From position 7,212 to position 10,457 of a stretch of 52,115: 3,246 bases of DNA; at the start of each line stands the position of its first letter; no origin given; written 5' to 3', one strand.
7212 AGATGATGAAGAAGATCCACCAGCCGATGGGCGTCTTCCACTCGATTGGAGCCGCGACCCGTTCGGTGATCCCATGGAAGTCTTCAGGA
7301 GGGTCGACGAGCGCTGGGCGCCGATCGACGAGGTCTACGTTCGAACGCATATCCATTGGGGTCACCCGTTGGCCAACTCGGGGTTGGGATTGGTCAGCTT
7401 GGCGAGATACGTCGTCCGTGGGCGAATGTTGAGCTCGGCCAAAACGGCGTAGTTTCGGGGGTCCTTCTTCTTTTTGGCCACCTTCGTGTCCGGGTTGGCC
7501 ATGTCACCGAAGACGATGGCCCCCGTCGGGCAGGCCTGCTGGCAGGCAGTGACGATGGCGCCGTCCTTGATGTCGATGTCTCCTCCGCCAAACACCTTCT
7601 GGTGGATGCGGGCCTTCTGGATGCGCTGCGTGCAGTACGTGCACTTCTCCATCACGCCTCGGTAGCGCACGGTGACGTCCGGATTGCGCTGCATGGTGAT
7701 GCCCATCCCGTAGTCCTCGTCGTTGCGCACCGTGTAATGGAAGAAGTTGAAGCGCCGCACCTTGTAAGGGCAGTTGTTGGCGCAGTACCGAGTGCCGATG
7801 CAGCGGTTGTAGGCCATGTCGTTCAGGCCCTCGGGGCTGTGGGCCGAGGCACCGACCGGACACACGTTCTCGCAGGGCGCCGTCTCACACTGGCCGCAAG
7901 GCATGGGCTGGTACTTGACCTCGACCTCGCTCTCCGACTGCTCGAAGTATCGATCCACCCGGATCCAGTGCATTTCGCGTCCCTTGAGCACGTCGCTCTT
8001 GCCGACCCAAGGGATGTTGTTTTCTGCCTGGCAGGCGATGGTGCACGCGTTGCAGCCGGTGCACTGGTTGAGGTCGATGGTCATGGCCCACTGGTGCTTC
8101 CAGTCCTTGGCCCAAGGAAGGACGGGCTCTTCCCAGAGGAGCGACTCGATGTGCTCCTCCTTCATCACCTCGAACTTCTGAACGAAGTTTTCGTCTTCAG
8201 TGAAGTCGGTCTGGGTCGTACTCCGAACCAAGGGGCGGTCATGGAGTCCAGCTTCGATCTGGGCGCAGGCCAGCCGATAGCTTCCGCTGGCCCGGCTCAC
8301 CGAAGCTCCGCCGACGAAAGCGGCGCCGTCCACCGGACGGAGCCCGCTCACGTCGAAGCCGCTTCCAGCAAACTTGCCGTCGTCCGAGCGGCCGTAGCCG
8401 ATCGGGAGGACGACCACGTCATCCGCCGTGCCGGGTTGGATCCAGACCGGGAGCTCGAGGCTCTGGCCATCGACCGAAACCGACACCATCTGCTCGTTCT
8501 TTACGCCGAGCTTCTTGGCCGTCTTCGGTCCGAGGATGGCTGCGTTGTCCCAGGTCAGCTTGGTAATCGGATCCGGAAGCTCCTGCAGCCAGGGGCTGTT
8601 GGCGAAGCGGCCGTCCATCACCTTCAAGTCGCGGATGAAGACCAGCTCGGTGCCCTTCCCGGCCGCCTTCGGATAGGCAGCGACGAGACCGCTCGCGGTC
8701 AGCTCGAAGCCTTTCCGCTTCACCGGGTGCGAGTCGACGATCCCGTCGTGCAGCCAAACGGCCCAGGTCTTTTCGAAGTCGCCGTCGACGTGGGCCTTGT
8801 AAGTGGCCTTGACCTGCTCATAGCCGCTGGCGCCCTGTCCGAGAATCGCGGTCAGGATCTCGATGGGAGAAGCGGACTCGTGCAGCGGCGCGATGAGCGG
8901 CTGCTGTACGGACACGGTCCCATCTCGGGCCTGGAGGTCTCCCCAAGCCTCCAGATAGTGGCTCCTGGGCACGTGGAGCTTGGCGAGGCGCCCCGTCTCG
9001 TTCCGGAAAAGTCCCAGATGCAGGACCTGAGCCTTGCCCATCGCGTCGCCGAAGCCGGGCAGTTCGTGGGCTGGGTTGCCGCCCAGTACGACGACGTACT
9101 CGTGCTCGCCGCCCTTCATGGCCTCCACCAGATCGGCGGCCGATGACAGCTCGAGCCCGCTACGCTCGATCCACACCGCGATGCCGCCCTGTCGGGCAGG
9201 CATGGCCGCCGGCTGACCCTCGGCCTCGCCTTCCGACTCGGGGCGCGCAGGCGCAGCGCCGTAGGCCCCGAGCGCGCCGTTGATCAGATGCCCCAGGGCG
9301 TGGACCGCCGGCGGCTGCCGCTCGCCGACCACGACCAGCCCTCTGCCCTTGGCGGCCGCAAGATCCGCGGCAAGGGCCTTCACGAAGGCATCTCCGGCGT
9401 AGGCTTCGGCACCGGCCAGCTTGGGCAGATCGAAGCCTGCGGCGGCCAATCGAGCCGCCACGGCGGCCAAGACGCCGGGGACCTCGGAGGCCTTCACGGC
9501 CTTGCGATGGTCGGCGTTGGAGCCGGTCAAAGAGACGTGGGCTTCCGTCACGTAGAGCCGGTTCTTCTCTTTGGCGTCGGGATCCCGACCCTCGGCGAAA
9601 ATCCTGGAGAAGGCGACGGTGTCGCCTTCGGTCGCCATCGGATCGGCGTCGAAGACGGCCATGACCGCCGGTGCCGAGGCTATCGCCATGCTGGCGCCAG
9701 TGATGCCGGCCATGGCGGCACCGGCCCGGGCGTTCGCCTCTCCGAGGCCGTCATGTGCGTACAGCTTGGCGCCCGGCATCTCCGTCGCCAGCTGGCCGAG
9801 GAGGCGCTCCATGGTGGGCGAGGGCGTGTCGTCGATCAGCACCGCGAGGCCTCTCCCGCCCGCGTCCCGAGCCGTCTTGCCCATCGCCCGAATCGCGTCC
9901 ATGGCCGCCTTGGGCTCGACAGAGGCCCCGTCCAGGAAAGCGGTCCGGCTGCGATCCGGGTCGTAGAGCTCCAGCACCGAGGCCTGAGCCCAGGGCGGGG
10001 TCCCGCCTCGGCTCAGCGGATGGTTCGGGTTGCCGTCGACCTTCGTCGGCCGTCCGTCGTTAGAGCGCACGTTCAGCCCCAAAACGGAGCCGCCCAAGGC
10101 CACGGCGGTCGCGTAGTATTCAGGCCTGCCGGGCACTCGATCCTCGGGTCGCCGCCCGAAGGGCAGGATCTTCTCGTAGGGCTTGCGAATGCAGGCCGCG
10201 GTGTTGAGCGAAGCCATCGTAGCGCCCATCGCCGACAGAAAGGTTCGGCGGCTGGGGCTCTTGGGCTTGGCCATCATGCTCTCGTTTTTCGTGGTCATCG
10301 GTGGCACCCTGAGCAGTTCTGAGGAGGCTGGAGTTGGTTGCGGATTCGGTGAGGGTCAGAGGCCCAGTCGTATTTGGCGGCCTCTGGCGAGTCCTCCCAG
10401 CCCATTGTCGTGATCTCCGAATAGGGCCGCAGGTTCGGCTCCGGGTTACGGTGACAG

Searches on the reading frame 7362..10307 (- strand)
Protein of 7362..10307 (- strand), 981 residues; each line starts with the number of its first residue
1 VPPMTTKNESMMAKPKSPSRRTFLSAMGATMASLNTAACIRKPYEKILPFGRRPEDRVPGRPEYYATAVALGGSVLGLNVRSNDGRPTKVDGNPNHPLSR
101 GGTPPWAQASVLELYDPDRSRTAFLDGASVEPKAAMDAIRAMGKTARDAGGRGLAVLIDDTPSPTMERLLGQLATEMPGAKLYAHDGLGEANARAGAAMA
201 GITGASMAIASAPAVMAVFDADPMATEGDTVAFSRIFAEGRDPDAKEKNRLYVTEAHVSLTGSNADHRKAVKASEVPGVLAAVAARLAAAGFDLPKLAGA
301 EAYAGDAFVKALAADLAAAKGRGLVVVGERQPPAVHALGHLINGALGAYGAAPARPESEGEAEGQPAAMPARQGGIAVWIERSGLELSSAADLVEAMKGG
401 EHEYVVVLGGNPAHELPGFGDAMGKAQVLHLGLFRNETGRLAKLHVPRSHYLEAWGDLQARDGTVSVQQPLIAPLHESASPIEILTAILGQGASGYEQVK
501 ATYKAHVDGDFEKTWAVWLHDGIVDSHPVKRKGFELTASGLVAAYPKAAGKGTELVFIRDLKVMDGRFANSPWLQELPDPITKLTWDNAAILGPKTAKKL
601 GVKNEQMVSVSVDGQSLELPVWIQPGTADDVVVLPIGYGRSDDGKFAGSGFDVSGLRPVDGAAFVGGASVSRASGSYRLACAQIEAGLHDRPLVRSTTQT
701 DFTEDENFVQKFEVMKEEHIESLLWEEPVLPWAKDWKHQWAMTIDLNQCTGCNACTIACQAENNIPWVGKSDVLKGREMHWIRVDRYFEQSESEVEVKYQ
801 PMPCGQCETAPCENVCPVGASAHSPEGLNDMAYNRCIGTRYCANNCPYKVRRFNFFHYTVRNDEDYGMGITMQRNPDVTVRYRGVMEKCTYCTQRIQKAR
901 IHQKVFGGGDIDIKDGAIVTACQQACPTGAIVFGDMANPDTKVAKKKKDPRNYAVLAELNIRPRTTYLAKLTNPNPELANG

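Call 10: search_protein_families(library=pfam, proteins=[window:7362-10307:-], max_evalue=0.001)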
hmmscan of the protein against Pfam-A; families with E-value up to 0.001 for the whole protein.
window:7362-10307:- (981 aa): 8 families
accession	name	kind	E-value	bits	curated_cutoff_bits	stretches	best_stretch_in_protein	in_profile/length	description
PF12838.12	Fer4_7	-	8e-15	55.5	27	2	835-930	1-52/52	4Fe-4S dicluster domain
PF13183.11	Fer4_8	-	2.1e-06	28.6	27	0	834-893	3-58/68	4Fe-4S dicluster domain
PF01568.27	Molydop_binding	-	1.3e-05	25.6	26.8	1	590-642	32-84/110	Molydopterin dinucleotide binding domain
PF13247.11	Fer4_11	-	2e-05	25.2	26.2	1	796-855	2-63/100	4Fe-4S dicluster domain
PF12837.12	Fer4_6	-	4.1e-05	23.8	25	0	742-759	2-19/24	4Fe-4S binding domain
PF13237.11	Fer4_10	-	7.2e-05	23.1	25.5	0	798-847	3-53/53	4Fe-4S dicluster domain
PF13187.11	Fer4_9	-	0.00026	21.4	27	0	748-819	1-50/52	4Fe-4S dicluster domain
PF12797.12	Fer4_2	-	0.00029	21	24.5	1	740-760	1-21/22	4Fe-4S binding domain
